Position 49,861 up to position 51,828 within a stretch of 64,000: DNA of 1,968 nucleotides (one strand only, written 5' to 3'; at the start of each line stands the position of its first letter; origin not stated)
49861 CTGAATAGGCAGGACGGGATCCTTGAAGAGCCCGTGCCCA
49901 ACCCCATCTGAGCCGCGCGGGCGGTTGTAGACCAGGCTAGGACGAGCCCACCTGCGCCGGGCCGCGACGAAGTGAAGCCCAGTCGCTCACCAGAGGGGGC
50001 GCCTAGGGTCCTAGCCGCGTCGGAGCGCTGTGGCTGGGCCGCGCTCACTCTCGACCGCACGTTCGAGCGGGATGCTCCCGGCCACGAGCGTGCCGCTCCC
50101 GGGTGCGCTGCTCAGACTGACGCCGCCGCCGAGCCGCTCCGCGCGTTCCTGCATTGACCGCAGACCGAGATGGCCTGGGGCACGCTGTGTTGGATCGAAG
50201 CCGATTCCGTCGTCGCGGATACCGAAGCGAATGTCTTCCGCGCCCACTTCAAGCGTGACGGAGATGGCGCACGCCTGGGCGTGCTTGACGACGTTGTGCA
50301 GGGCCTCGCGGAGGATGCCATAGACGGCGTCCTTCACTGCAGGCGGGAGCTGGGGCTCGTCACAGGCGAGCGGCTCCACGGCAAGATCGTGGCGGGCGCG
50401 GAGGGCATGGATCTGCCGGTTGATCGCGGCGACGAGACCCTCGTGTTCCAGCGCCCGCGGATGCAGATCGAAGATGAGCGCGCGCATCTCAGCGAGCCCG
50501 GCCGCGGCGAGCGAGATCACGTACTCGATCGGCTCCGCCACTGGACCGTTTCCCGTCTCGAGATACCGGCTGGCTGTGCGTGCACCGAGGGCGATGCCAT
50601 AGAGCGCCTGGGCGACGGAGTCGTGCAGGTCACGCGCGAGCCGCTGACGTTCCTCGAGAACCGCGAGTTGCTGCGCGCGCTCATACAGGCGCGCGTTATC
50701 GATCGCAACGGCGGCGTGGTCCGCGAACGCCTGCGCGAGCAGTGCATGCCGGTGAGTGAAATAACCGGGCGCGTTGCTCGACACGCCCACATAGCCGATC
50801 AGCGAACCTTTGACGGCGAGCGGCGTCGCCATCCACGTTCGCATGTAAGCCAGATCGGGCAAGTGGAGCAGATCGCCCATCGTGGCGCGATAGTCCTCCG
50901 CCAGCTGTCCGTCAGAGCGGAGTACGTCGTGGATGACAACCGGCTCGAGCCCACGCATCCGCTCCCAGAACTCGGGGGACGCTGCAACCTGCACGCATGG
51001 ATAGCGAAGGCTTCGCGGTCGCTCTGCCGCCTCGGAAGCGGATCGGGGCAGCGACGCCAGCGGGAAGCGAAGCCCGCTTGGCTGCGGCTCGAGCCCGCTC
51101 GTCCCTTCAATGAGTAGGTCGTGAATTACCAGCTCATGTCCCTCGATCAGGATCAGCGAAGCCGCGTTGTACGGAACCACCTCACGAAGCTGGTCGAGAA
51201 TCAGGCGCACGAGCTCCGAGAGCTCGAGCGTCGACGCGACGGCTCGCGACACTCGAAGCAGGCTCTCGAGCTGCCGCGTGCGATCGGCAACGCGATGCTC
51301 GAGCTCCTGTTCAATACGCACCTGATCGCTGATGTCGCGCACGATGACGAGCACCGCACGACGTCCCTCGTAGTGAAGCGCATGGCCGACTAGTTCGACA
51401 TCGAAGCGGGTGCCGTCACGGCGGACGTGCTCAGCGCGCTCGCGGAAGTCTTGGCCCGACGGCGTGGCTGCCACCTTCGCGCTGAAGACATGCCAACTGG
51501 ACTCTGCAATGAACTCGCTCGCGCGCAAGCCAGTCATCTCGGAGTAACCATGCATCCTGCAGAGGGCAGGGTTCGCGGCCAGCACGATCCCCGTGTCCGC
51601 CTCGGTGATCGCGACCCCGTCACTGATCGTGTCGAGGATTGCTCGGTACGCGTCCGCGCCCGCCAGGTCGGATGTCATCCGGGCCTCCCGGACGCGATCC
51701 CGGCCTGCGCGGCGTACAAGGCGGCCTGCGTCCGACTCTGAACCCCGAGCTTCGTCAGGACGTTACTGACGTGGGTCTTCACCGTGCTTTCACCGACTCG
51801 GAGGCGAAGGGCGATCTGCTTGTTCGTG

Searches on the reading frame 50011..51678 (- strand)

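Call 63: search_protein_families(library=pfam, proteins=[window:50011-51678:-], max_evalue=0.001)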
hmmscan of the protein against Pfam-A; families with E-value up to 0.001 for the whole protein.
window:50011-51678:- (555 aa): 8 families
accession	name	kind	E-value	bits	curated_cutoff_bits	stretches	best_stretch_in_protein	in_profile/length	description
PF07730.19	HisKA_3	-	3.1e-16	60.1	24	1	343-410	1-68/68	Histidine kinase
PF02518.31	HATPase_c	-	6.2e-12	46.4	26.4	1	450-539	4-110/111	Histidine kinase-, DNA gyrase B-, and HSP90-like ATPase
PF13185.12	GAF_2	-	1.9e-10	41.5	28.6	1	151-327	2-136/136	GAF domain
PF13426.13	PAS_9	-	7.5e-10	39.5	27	1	20-118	2-103/103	PAS domain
PF01590.32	GAF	-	1.9e-09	38.6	22.4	1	152-326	1-133/133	GAF domain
PF13188.13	PAS_8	-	3.6e-08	33.5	21.8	1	11-58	3-48/65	PAS domain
PF13581.12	HATPase_c_2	-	2.1e-06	28.2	27.4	1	440-510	20-92/127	Histidine kinase-like ATPase domain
PF00989.32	PAS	-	2.3e-05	24.8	22.6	1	11-116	3-113/113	PAS fold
